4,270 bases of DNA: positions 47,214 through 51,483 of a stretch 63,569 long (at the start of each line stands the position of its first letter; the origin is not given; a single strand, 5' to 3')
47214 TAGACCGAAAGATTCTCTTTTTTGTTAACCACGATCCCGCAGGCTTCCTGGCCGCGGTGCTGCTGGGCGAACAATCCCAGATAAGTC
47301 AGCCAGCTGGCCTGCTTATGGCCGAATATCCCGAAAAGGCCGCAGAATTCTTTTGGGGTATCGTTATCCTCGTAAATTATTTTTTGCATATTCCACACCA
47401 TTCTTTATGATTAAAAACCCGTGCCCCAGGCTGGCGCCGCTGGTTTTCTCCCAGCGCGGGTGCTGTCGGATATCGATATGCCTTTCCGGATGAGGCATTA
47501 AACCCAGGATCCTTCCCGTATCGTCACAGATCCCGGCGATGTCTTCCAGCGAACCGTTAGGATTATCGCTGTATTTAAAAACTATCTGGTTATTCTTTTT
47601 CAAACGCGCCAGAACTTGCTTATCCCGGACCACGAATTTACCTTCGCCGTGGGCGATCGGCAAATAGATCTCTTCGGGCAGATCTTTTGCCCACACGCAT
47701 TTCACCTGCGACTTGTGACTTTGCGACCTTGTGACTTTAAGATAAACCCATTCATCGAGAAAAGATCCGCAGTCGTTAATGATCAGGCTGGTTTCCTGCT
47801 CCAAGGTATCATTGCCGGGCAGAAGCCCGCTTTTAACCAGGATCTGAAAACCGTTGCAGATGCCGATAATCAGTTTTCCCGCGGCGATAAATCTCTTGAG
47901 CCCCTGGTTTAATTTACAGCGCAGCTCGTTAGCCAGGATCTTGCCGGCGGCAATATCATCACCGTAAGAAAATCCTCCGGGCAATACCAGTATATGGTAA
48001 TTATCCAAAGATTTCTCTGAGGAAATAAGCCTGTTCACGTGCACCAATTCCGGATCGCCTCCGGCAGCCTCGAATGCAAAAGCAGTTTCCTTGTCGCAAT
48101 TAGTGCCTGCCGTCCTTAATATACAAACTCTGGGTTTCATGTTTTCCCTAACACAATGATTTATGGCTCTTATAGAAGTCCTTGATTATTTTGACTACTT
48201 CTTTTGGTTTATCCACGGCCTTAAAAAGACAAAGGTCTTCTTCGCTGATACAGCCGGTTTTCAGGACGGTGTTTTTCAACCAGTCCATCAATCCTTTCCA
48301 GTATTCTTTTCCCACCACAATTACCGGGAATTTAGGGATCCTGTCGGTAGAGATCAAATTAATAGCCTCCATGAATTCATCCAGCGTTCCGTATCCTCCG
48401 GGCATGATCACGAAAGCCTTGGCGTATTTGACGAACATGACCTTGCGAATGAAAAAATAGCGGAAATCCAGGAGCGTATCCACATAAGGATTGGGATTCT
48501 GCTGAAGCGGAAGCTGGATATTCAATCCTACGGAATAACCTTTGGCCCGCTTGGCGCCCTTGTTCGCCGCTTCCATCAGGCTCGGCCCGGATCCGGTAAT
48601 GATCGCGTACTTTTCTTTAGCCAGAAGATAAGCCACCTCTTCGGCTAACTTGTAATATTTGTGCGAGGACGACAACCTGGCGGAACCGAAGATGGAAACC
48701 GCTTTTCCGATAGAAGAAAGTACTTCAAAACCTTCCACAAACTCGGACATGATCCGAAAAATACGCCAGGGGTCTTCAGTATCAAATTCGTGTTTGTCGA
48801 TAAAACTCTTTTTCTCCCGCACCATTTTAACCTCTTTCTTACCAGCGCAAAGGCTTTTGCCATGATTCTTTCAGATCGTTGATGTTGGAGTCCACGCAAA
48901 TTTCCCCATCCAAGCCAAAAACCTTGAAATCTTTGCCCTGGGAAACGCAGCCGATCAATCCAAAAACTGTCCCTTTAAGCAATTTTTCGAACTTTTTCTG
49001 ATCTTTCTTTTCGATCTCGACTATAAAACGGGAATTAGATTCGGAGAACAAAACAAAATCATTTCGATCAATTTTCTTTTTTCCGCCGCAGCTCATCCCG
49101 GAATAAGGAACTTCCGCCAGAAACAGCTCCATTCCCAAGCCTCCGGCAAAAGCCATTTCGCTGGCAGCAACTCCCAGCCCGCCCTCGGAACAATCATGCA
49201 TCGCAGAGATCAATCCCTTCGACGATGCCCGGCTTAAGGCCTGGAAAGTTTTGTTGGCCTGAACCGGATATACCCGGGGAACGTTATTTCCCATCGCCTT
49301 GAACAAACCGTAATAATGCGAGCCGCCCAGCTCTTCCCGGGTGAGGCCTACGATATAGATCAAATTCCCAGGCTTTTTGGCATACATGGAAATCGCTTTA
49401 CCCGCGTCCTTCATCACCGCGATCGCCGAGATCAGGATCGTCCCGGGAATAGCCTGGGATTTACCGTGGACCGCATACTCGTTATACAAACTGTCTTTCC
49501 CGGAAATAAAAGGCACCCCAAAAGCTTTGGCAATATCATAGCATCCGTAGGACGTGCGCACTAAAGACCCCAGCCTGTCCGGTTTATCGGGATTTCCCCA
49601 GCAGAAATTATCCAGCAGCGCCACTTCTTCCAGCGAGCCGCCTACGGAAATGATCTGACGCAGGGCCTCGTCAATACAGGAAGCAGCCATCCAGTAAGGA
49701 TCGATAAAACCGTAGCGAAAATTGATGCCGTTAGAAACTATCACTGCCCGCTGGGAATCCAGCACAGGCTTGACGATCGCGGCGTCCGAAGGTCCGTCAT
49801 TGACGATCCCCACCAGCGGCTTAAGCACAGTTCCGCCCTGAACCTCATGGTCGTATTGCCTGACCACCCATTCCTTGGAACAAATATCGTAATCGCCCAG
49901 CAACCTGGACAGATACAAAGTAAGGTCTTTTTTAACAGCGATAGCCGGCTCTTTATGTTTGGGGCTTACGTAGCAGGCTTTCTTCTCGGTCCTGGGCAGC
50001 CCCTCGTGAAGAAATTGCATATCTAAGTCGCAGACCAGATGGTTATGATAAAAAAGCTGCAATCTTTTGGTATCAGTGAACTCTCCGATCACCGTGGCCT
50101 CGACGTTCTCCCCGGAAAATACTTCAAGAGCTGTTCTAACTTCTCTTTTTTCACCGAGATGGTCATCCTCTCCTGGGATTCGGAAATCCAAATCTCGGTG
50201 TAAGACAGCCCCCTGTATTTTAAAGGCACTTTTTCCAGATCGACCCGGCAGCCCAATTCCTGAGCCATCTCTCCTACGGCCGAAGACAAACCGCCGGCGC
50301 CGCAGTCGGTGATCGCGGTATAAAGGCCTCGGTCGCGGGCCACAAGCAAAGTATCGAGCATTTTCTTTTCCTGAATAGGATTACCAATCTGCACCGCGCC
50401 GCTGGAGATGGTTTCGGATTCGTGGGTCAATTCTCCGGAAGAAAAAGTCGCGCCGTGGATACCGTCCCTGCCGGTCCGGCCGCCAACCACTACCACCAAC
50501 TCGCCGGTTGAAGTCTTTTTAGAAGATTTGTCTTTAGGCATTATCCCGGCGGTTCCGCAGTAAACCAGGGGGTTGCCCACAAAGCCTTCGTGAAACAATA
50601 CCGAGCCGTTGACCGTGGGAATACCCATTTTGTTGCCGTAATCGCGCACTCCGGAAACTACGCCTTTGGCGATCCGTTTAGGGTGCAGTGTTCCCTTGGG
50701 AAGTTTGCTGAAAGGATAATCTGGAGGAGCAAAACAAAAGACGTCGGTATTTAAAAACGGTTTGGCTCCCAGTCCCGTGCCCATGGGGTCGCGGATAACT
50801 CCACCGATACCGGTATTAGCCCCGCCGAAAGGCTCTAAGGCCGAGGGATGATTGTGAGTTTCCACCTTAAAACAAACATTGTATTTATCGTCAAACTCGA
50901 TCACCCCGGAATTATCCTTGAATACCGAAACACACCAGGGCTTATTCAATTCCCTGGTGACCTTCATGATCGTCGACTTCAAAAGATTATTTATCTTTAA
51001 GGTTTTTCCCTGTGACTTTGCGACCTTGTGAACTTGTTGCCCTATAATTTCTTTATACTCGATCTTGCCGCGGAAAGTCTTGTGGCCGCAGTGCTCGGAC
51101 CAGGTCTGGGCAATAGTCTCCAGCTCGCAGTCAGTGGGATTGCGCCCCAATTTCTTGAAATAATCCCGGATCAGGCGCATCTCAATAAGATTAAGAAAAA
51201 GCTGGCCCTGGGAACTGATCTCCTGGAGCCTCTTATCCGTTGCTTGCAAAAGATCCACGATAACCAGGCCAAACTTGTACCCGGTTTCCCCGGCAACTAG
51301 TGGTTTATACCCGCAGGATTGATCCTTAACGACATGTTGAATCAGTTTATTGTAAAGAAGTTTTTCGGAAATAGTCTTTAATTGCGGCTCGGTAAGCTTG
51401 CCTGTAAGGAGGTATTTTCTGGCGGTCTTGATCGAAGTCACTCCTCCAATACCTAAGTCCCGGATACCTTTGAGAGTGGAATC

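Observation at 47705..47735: Octamer-periodic nucleotide element embedded in purQ (one of three copies in unrelated genes, each read in a different frame)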

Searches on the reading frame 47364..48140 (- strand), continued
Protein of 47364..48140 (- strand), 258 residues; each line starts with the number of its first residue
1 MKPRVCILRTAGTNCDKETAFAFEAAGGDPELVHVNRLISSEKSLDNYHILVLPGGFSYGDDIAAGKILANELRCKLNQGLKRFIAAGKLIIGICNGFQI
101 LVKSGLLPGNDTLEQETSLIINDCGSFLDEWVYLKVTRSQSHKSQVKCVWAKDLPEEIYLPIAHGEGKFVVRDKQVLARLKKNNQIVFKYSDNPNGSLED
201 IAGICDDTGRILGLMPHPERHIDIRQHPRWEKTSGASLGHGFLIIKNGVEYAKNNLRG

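Call 68: search_solved_structures(query=window:47364-48140:-, show_alignments=2, max_evalue=1e-10)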
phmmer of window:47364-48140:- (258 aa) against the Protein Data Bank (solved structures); distinct sequences matched with E-value up to 1e-10: 15.
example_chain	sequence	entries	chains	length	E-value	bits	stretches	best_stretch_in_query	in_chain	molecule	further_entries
3d54_D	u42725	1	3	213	1.5e-35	126.1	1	1-223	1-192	Phosphoribosylformylglycinamidine synthase 1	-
6jt7_A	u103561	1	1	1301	1.3e-23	87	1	2-222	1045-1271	Phosphoribosylformylglycinamidine synthase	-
6jt8_A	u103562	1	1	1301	1.3e-23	87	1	2-222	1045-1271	Phosphoribosylformylglycinamidine synthase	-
4r7g_A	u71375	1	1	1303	1.3e-23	87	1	2-222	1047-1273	Phosphoribosylformylglycinamidine synthase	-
1t3t_A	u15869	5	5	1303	1.3e-23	87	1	2-222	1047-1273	Phosphoribosylformylglycinamidine synthase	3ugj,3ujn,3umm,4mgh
6jta_A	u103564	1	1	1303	1.3e-23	87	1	2-222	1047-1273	Phosphoribosylformylglycinamidine synthase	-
6lym_A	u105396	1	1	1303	1.3e-23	87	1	2-222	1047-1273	Phosphoribosylformylglycinamidine synthase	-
6lyo_A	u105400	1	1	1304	1.3e-23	87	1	2-222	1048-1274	Phosphoribosylformylglycinamidine synthase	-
6jt9_A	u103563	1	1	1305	1.3e-23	87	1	2-222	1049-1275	Phosphoribosylformylglycinamidine synthase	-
4lgy_A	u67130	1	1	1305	1.3e-23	87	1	2-222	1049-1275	Phosphoribosylformylglycinamidine synthase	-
6lyl_A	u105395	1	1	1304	2.5e-23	86.1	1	2-222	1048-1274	Phosphoribosylformylglycinamidine synthase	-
4l78_A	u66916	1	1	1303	5.6e-23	84.9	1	2-220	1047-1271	Phosphoribosylformylglycinamidine synthase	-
6lyk_A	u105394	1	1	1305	5.6e-23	84.9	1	2-220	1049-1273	Phosphoribosylformylglycinamidine synthase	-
7dw7_A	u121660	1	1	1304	1.7e-22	83.3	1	2-222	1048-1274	Phosphoribosylformylglycinamidine synthase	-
9n9w_A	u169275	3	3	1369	1.3e-16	64.1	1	2-222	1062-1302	Phosphoribosylformylglycinamidine synthase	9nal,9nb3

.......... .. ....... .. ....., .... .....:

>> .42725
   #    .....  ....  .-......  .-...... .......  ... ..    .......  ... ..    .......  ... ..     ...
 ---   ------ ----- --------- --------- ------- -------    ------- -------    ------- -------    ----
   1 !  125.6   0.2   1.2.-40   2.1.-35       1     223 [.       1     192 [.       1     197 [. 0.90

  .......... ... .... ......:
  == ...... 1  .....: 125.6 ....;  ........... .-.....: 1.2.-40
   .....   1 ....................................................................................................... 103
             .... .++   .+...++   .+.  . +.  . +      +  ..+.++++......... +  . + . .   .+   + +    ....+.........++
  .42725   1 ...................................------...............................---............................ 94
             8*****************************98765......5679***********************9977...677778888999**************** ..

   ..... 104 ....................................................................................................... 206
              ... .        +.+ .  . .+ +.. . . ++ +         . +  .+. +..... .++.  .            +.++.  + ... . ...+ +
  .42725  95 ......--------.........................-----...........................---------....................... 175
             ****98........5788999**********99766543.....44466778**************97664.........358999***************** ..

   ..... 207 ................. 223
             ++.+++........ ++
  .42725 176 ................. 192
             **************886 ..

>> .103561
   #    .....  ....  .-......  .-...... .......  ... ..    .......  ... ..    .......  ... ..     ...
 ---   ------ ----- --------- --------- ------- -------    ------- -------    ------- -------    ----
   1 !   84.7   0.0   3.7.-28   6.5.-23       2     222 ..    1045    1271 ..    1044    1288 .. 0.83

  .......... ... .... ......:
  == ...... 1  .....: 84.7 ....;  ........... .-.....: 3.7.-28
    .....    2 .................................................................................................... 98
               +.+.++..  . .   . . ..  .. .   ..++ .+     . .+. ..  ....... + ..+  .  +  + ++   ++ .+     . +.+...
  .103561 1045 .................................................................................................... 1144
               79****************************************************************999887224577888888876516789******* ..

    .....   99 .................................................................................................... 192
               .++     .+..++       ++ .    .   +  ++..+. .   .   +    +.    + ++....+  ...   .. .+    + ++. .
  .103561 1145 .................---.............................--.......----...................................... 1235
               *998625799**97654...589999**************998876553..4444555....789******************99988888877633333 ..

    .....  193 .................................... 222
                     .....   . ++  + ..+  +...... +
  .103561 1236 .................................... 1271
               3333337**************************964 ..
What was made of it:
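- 47705..47735 (-): Copy b. Four-unit array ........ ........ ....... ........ inside purQ, encoding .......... (residues about 136-146). It falls in a gap relative to T. maritima PurQ 3D54 (call 68).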

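Call 87: predict_structure(alignment_id=A1)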
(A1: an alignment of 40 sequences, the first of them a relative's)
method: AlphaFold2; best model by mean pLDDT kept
length: 258 residues; sequences in the alignment: 40
mean_pLDDT: 84.9   pTM: 0.88
mean pLDDT of the five models: 84.9, 83.1, 82.8, 81.8, 79.1
residues with pLDDT >= 90: 131; 70-90: 86; 50-70: 34; < 50: 7
segments of 3 or more residues with pLDDT < 50: 58-61, 142-144
pLDDT, mean of each block of 10 residues (from residue 1): 94 85 97 95 97 72 71 93 96 92 91 85 61 76 69 88 74 91 92 83 93 91 72 68 95 89
secondary structure, 60 per line:
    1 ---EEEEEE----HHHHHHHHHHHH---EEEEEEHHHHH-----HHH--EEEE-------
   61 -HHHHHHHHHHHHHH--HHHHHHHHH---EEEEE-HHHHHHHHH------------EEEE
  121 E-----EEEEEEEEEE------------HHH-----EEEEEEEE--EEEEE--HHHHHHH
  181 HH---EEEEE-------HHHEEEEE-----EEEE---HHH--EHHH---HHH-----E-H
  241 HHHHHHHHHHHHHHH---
elements in order: E4-9 H14-25 E29-34 H35-39 E50-53 H62-75 H78-86 E90-94 H96-104 E117-121 E127-136 E157-164 E167-171 H174-182 E186-190 E201-205 E211-214 H240-255
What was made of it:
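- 47705..47735 (-): It is coil with pLDDT below 50 at residues 142-144 (call 87).
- Coil with the lowest pLDDT (call 87). The loop is modelled as a low-confidence coil (call 87).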

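Call 89: find_encoding_contigs(protein=P0027, flank=4000, max_places=1)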
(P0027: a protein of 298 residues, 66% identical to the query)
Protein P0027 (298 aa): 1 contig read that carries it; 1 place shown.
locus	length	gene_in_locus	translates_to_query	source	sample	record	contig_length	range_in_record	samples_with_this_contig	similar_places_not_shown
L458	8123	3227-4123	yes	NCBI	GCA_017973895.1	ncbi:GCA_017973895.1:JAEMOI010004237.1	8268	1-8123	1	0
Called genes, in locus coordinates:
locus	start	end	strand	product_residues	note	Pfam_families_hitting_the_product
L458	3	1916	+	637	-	?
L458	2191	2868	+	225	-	PF18306:LDcluster4, PF03641:Lysine_decarbox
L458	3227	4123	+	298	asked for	PF13507:GATase_5, PF01965:DJ-1_PfpI (weak), PF07685:GATase_3 (weak), PF13507:GATase_5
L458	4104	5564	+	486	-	PF13230:GATase_4 (weak), PF13522:GATase_6, PF13537:GATase_7, PF00156:Pribosyltran (weak)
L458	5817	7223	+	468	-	PF13537:GATase_7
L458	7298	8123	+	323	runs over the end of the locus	?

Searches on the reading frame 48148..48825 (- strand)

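Call 67: search_protein_families(library=pfam, proteins=[window:48148-48825:-], max_evalue=0.00001)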
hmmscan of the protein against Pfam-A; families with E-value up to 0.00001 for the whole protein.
window:48148-48825:- (225 aa): 2 families
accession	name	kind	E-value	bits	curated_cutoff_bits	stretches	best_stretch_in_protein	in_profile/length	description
PF03641.19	Lysine_decarbox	-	3.5e-34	118.3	27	1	84-213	1-130/131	Possible lysine decarboxylase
PF18306.6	LDcluster4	-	1.5e-16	60.8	26.3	1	42-156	3-115/151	SLOG cluster4 family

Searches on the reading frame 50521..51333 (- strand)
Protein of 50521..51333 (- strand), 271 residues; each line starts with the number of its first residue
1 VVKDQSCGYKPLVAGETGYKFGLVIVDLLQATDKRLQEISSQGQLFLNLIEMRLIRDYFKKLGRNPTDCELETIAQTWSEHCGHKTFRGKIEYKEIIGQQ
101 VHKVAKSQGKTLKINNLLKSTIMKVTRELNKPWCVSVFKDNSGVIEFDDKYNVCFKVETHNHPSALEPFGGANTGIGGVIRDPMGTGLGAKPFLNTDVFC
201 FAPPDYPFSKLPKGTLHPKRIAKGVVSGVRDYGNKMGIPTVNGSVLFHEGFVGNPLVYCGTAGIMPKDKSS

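Call 36: find_homologous_proteins(query=window:50521-51333:-, max_evalue=1e-40)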
Query window:50521-51333:- (271 aa): 1838 proteins with E <= 1e-40 among 2869 candidates; the best 120 are listed.
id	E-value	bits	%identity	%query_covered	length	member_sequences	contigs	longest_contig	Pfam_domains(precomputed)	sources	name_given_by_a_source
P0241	1.5e-136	472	81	93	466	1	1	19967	PF18072.7,PF00586.30,PF02700.20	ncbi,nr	ncbi:MAG: phosphoribosylformylglycinamidine synthase subunit PurS, partial [Candidatus Omnitrophica 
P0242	3.7e-134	464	79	93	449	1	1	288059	PF18072.7,PF00586.30,PF02700.20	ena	-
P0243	3.8e-134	464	80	93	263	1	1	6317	PF18072.7,PF00586.30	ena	-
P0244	5.5e-134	464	77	96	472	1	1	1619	PF18072.7,PF00586.30,PF02700.20,PF02769.28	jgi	jgi:phosphoribosylformylglycinamidine synthase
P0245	1.2e-133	463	78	94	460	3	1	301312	PF18072.7,PF00586.30,PF02700.20,PF02769.28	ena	-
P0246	2.4e-133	462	79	94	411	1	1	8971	PF18072.7,PF00586.30,PF02700.20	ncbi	ncbi:MAG: phosphoribosylformylglycinamidine synthase subunit PurS, partial [Candidatus Omnitrophota 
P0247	1.2e-131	456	77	94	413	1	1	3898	PF18072.7,PF00586.30,PF02700.20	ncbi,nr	ncbi:MAG: phosphoribosylformylglycinamidine synthase subunit PurS, partial [Candidatus Omnitrophica 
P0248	1.5e-131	456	75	100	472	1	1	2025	PF18072.7,PF00586.30,PF02769.28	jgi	jgi:phosphoribosylformylglycinamidine synthase II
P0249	5.1e-128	444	76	94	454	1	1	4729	PF18072.7,PF00586.30,PF02700.20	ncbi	ncbi:phosphoribosylformylglycinamidine synthase, partial [bacterium]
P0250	7.2e-125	434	74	93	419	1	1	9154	PF18072.7,PF00586.30,PF02700.20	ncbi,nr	ncbi:MAG: phosphoribosylformylglycinamidine synthase subunit PurS, partial [Candidatus Omnitrophica 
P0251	8.1e-124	430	74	93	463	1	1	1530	PF18072.7,PF00586.30,PF02700.20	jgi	-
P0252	9.5e-124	430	75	93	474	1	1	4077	PF18072.7,PF00586.30,PF02700.20,PF02769.28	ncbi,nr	ncbi:MAG: phosphoribosylformylglycinamidine synthase subunit PurS, partial [Candidatus Omnitrophota 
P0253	2.1e-121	423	72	94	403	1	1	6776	PF18072.7,PF00586.30,PF02700.20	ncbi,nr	ncbi:MAG: phosphoribosylformylglycinamidine synthase subunit PurS, partial [Candidatus Omnitrophota 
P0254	3.4e-121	422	74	93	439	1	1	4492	PF18072.7,PF00586.30,PF02700.20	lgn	-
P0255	8.5e-119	414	74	93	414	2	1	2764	PF18072.7,PF00586.30,PF02700.20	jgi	-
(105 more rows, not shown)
